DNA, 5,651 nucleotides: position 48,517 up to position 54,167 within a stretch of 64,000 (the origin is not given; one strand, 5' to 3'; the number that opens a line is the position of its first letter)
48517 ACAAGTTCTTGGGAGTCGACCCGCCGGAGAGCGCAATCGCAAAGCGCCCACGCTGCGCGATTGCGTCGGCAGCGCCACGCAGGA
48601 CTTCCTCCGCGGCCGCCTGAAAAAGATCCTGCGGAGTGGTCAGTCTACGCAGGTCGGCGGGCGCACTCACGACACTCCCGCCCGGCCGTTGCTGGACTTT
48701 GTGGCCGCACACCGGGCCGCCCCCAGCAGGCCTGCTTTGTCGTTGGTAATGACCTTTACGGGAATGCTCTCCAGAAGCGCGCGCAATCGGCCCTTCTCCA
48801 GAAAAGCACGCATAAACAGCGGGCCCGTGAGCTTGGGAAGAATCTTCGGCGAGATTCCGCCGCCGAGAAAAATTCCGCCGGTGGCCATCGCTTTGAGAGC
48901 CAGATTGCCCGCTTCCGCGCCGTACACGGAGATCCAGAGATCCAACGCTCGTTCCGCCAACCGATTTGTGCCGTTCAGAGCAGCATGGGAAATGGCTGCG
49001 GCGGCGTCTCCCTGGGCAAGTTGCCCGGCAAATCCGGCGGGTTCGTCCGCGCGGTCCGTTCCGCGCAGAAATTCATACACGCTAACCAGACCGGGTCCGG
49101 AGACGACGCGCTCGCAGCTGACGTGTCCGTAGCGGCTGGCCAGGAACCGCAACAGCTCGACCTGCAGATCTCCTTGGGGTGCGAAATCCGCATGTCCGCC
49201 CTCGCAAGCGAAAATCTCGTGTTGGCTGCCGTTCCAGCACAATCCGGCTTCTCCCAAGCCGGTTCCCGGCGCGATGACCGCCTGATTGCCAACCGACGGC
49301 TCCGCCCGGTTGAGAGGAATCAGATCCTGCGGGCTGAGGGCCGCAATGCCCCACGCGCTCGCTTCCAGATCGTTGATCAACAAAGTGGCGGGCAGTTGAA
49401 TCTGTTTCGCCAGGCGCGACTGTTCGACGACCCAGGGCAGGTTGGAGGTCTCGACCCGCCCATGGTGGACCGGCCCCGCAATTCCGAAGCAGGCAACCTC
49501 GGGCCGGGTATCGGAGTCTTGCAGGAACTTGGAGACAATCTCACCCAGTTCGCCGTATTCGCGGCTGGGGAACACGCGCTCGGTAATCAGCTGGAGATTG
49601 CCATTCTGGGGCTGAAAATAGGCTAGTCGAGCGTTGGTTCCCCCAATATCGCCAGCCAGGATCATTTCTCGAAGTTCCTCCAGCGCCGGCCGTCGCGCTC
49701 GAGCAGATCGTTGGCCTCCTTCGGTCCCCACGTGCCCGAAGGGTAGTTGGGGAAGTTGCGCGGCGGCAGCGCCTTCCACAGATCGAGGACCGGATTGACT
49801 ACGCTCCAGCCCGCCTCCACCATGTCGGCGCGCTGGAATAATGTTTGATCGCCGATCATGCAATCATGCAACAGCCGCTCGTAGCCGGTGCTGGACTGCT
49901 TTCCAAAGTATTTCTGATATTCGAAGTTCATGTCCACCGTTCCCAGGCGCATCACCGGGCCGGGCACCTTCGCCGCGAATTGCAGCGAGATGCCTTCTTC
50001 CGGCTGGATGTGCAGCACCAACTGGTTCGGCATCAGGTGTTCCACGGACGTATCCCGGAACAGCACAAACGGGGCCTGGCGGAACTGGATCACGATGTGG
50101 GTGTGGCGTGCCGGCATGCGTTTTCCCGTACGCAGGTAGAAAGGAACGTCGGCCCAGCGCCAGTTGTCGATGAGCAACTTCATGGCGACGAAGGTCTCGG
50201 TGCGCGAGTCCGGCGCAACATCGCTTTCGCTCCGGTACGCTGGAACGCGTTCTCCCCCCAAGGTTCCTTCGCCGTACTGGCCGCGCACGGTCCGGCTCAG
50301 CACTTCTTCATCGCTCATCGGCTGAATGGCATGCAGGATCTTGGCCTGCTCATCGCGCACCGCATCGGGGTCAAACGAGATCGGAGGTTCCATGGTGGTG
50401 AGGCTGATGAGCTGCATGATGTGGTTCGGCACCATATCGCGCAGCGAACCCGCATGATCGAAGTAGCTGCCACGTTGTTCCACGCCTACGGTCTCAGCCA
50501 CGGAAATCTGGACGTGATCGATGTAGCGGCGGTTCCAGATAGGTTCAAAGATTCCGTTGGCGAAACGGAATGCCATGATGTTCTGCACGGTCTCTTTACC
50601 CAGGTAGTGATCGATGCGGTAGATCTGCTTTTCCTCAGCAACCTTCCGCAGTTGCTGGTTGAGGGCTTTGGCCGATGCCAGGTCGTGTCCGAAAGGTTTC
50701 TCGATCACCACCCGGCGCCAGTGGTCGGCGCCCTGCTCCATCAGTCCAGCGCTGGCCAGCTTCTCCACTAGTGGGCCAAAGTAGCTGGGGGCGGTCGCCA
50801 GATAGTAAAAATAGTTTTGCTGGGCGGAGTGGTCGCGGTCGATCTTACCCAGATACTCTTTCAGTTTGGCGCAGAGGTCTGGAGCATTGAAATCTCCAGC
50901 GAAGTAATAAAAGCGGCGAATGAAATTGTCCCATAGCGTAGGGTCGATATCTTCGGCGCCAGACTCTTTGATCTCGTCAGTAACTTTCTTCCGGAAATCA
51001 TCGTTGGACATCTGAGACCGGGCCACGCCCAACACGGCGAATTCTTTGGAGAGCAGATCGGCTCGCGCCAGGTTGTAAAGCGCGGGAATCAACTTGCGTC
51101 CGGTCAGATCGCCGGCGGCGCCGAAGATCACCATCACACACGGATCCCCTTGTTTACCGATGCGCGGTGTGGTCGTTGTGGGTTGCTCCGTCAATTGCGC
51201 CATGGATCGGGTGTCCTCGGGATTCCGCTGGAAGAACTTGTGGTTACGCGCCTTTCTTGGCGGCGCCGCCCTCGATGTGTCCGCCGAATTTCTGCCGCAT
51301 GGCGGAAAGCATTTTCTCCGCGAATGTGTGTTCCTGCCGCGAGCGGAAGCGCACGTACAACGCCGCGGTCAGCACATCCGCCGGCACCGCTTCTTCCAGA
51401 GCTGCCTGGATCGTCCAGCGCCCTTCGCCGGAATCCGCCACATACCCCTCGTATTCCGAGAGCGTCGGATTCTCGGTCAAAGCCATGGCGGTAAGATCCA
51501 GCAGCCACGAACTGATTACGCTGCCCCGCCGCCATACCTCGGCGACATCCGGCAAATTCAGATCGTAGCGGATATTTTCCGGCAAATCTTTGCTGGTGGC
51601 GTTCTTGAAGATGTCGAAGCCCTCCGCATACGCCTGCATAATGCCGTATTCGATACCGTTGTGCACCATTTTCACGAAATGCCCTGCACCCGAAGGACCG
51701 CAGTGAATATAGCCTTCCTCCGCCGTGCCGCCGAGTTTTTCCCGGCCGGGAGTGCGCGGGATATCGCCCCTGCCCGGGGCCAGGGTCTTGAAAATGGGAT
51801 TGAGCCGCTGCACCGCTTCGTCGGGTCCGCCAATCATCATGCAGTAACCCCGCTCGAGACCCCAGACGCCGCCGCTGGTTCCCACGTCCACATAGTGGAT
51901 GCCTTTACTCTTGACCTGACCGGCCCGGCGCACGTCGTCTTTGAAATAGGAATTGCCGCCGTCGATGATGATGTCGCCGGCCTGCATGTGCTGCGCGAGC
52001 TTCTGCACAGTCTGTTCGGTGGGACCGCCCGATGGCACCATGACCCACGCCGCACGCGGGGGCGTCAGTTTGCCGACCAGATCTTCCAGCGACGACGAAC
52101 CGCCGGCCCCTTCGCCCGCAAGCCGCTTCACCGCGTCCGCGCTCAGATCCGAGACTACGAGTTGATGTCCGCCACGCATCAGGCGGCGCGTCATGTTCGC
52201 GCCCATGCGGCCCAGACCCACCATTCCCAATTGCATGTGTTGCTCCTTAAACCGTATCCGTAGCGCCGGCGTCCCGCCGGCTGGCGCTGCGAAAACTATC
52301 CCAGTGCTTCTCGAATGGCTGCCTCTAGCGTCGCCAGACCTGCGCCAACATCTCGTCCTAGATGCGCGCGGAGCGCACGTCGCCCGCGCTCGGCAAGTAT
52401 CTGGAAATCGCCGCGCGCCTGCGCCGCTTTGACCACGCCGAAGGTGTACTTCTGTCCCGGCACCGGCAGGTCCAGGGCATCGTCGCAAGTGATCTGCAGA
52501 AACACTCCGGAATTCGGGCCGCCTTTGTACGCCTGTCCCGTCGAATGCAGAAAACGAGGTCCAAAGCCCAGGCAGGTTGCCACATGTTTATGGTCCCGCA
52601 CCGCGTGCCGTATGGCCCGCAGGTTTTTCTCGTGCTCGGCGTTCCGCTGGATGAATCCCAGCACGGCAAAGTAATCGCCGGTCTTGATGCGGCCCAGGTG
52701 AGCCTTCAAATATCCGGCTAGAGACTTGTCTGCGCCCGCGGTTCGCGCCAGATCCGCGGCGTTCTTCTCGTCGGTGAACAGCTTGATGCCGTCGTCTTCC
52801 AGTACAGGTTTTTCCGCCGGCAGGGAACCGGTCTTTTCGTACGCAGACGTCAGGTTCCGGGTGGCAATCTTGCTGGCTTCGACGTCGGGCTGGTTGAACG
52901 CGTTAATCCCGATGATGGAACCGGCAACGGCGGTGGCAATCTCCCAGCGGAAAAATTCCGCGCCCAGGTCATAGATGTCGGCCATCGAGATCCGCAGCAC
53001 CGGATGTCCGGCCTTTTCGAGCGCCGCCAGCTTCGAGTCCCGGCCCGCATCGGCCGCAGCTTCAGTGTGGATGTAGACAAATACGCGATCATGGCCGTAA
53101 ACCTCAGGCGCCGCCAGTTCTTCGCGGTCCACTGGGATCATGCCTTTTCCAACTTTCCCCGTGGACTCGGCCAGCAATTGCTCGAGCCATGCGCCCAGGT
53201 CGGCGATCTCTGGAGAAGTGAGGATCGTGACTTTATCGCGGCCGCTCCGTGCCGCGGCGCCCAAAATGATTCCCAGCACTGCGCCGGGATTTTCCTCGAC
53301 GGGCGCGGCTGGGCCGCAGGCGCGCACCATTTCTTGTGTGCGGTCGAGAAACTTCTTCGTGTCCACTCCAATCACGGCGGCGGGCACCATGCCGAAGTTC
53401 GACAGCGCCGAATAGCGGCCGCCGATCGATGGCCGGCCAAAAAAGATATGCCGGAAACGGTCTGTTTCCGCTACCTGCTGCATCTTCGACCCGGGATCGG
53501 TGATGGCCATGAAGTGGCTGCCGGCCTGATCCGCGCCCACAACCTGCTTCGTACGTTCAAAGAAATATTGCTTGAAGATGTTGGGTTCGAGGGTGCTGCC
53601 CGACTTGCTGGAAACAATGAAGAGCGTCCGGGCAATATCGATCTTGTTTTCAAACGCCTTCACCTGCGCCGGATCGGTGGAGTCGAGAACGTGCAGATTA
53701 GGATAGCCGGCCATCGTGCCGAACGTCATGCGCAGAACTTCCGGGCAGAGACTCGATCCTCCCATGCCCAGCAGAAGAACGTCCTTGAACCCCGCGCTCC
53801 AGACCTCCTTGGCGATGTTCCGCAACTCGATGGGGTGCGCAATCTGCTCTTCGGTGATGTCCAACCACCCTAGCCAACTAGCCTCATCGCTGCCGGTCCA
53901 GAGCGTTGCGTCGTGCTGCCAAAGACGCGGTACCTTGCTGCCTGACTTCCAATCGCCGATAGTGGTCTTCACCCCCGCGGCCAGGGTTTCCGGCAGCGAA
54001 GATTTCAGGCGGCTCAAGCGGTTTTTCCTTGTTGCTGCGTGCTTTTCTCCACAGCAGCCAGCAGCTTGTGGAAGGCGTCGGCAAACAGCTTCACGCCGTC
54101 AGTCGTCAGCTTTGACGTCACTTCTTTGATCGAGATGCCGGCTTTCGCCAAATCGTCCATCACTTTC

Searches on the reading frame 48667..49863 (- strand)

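Call 35: search_protein_families(library=pfam, proteins=[window:48667-49863:-], max_evalue=0.001)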
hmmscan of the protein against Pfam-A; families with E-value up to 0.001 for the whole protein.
window:48667-49863:- (398 aa): 1 family
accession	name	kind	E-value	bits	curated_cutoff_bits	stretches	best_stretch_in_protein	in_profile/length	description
PF02685.22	Glucokinase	-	2.1e-105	352.6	22.1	1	69-387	1-312/314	Glucokinase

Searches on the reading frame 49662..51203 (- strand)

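Call 34: search_protein_families(library=pfam, proteins=[window:49662-51203:-], max_evalue=0.001)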
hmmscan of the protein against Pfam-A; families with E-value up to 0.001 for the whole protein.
window:49662-51203:- (513 aa): 2 families
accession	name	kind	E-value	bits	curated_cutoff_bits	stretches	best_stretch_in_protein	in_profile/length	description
PF02781.21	G6PD_C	-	3.9e-125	417.2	27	1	210-509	1-296/296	Glucose-6-phosphate dehydrogenase, C-terminal domain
PF00479.28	G6PD_N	-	2.8e-65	220.8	22.1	1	25-208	1-183/183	Glucose-6-phosphate dehydrogenase, NAD binding domain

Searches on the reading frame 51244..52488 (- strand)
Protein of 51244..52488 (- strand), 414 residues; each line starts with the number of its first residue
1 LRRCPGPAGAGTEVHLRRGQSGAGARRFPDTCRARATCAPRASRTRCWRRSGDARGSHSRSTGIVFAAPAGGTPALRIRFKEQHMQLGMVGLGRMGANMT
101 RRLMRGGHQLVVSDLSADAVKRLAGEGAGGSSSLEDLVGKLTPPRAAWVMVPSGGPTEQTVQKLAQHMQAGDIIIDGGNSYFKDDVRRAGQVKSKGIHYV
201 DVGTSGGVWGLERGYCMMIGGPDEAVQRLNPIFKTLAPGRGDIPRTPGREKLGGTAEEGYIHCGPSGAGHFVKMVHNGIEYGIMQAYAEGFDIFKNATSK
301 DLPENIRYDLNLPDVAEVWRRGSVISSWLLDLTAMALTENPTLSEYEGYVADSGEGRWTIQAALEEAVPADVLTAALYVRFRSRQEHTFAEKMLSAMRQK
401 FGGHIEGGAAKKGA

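Call 34: search_protein_families(library=pfam, proteins=[window:51244-52488:-], max_evalue=0.001)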
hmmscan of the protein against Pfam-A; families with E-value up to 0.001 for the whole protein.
window:51244-52488:- (414 aa): 2 families
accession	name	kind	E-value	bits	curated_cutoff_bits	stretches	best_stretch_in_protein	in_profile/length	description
PF03446.21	NAD_binding_2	-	1.2e-38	133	21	1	87-237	2-153/161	NAD binding domain of 6-phosphogluconate dehydrogenase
PF00393.24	6PGD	-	4.7e-22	79.2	27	1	269-391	1-123/290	6-phosphogluconate dehydrogenase, C-terminal domain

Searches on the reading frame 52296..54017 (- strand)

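Call 34: search_protein_families(library=pfam, proteins=[window:52296-54017:-], max_evalue=0.001)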
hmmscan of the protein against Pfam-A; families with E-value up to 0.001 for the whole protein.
window:52296-54017:- (573 aa): 1 family
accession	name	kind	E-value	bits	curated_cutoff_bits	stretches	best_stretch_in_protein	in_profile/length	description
PF00342.24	PGI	-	2e-17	63.5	22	1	77-289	96-309/486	Phosphoglucose isomerase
